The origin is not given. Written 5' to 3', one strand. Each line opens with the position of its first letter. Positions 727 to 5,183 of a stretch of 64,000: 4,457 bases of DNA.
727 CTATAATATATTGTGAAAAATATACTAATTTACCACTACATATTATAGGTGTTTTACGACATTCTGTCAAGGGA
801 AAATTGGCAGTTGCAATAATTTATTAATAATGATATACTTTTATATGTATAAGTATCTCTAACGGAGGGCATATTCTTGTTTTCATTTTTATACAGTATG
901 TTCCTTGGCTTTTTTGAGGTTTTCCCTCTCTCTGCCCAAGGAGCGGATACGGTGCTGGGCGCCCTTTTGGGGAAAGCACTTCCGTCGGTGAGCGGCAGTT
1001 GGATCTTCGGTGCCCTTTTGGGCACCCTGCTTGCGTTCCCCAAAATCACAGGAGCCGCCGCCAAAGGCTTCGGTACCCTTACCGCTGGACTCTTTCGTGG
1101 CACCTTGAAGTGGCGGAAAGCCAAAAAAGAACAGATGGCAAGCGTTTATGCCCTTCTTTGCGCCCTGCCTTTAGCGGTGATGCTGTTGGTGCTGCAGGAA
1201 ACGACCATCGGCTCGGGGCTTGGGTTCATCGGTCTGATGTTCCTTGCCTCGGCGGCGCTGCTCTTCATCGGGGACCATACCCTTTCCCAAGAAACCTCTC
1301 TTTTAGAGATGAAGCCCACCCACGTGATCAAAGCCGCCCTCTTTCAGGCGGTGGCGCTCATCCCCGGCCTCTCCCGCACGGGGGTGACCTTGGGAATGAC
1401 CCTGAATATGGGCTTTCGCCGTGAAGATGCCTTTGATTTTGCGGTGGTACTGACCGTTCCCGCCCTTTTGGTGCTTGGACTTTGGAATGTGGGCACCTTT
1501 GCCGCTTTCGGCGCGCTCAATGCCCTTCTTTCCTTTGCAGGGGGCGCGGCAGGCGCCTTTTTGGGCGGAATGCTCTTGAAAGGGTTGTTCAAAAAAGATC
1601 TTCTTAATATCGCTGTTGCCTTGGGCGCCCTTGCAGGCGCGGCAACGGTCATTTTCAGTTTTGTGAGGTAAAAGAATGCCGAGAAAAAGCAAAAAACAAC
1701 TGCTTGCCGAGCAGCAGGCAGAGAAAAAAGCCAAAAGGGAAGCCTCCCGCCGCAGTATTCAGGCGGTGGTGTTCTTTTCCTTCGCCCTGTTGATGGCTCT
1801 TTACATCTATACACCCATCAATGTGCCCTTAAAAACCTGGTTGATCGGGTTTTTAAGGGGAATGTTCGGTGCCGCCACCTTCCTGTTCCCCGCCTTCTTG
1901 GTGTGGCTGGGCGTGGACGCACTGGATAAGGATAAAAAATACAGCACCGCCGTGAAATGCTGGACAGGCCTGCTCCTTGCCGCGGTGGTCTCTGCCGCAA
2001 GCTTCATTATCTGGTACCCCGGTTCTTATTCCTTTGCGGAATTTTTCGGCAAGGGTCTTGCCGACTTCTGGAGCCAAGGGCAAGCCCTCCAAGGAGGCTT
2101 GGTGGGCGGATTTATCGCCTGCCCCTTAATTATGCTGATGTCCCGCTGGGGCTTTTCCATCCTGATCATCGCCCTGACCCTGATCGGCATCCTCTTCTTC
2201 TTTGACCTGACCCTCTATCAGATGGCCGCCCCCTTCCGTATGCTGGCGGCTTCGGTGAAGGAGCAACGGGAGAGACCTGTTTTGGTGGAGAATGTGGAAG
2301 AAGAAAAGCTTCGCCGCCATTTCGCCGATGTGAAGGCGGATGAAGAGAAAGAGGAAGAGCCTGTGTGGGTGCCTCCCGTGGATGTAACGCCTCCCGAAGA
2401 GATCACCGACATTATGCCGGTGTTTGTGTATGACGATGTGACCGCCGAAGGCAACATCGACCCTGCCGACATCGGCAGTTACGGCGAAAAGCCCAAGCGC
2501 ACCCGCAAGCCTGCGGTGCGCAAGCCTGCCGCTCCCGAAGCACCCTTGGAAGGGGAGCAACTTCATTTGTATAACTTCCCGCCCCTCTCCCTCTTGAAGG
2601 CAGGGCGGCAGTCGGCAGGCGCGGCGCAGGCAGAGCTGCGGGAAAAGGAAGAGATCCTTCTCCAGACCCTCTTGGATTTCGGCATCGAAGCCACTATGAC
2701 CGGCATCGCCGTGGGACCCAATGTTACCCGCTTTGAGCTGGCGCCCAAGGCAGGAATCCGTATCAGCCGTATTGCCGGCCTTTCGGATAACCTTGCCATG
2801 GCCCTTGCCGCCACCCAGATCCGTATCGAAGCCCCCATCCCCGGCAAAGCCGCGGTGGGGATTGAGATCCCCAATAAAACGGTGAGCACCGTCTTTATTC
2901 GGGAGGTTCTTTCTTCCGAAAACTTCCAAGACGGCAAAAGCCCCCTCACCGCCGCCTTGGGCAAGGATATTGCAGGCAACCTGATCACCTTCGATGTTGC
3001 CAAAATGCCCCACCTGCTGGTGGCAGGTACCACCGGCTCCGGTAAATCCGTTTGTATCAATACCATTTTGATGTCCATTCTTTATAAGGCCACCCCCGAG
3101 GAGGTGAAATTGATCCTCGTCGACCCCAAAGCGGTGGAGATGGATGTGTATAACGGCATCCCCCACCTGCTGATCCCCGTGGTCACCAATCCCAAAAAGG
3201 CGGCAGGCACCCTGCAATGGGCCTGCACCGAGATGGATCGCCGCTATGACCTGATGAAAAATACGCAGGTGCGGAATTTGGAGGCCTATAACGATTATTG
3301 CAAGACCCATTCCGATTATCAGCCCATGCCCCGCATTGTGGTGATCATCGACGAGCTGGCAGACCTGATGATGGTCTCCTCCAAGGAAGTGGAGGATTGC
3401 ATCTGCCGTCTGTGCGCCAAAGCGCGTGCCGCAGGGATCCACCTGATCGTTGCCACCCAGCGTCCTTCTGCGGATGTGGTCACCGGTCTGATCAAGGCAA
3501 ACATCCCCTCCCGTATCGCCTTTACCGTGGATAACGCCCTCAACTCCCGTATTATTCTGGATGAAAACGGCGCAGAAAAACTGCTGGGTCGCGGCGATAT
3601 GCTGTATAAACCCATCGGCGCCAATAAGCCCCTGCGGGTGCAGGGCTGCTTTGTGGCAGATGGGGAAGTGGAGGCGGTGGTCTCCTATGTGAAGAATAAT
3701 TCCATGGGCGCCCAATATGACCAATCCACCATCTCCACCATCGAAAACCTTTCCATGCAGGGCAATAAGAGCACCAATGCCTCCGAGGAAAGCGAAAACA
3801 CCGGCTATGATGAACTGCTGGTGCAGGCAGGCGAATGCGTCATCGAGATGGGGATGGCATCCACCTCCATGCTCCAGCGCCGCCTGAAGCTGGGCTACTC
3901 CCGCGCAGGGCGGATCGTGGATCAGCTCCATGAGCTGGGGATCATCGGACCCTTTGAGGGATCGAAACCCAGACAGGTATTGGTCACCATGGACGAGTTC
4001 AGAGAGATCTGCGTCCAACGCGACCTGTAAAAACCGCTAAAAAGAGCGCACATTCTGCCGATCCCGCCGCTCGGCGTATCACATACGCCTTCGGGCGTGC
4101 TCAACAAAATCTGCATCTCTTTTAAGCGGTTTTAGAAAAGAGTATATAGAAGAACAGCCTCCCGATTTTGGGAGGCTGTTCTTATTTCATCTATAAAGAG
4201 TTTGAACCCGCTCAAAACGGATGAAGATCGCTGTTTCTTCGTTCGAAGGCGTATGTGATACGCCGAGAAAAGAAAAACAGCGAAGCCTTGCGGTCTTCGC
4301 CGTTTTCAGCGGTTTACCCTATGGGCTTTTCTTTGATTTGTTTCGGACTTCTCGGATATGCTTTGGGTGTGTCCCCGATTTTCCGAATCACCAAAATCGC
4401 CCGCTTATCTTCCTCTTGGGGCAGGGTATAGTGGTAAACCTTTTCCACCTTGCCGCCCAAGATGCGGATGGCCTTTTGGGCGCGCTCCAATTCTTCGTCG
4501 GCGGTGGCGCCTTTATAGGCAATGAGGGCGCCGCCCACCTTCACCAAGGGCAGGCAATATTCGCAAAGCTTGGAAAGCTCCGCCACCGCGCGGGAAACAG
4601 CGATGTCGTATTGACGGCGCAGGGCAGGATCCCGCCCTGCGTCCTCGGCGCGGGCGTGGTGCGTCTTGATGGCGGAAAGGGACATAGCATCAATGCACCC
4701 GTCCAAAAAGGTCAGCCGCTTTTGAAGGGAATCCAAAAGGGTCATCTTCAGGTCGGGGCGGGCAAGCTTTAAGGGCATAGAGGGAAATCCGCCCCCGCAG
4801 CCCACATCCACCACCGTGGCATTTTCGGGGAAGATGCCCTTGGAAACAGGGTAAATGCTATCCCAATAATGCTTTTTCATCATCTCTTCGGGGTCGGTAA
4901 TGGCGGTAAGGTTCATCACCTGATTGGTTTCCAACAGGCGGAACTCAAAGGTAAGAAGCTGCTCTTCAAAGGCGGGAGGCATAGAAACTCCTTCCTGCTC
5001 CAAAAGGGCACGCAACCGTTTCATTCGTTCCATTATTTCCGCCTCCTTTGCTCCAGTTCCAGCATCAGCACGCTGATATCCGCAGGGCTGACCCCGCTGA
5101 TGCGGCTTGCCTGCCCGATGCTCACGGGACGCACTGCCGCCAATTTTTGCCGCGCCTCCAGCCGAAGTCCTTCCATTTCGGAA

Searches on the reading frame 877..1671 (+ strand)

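Call 25: search_protein_families(library=pfam, proteins=[window:877-1671:+])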
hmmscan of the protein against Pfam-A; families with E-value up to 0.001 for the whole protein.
window:877-1671:+ (264 aa): 1 family
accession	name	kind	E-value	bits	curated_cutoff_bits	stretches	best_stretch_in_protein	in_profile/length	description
PF02673.24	BacA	-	8e-19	68.8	33.4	1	7-235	5-232/257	Bacitracin resistance protein BacA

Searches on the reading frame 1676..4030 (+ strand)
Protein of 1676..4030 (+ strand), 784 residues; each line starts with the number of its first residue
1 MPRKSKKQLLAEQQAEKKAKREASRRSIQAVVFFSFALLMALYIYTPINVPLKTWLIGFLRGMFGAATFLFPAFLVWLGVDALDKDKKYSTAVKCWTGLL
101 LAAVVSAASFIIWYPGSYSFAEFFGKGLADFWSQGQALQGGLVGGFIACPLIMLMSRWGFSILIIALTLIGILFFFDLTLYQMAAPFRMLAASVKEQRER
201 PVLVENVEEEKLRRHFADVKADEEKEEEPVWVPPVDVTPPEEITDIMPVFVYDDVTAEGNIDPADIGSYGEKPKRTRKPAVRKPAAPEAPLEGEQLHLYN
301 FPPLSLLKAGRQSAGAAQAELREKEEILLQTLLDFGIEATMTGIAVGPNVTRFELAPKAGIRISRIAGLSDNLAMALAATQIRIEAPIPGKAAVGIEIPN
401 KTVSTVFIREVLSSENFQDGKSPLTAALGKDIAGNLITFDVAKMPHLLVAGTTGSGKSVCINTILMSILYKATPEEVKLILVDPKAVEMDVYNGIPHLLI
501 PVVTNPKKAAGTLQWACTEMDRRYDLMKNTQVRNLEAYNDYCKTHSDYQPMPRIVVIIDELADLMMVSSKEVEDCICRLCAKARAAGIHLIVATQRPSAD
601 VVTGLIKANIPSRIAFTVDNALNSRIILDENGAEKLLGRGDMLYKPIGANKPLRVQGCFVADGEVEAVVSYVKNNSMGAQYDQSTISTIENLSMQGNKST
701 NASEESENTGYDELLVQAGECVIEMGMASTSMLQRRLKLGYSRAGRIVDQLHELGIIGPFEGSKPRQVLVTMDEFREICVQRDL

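Call 25: search_protein_families(library=pfam, proteins=[window:1676-4030:+])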
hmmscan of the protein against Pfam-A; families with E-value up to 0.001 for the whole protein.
window:1676-4030:+ (784 aa): 7 families
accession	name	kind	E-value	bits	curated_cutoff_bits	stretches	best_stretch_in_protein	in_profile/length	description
PF01580.24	FtsK_SpoIIIE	-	1e-68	231.5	24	1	408-598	2-220/221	FtsK/SpoIIIE family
PF17854.6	FtsK_alpha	-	1.2e-30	106.2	22.9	1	301-400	1-101/101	FtsK alpha domain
PF09397.16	FtsK_gamma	-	2.3e-25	88.5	30.6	1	711-771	3-63/63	Ftsk gamma domain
PF13491.11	FtsK_4TM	-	4.5e-05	23.6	23.1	1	55-184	53-167/171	4TM region of DNA translocase FtsK/SpoIIIE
PF13401.12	AAA_22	-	0.00012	22.8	27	1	446-595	7-123/130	AAA domain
PF12846.13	AAA_10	-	0.00013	21.6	27.5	0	442-487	19-60/362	AAA-like domain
PF01935.23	DUF87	-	0.0009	19.8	23.2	0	437-484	14-60/220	Helicase HerA, central domain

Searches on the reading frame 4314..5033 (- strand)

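Call 25: search_protein_families(library=pfam, proteins=[window:4314-5033:-])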
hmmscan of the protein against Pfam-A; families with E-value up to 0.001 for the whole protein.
window:4314-5033:- (239 aa): 1 family
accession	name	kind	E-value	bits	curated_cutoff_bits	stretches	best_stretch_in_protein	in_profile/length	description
PF02527.21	GidB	-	5e-46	156.8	27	1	24-203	3-177/184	rRNA small subunit methyltransferase G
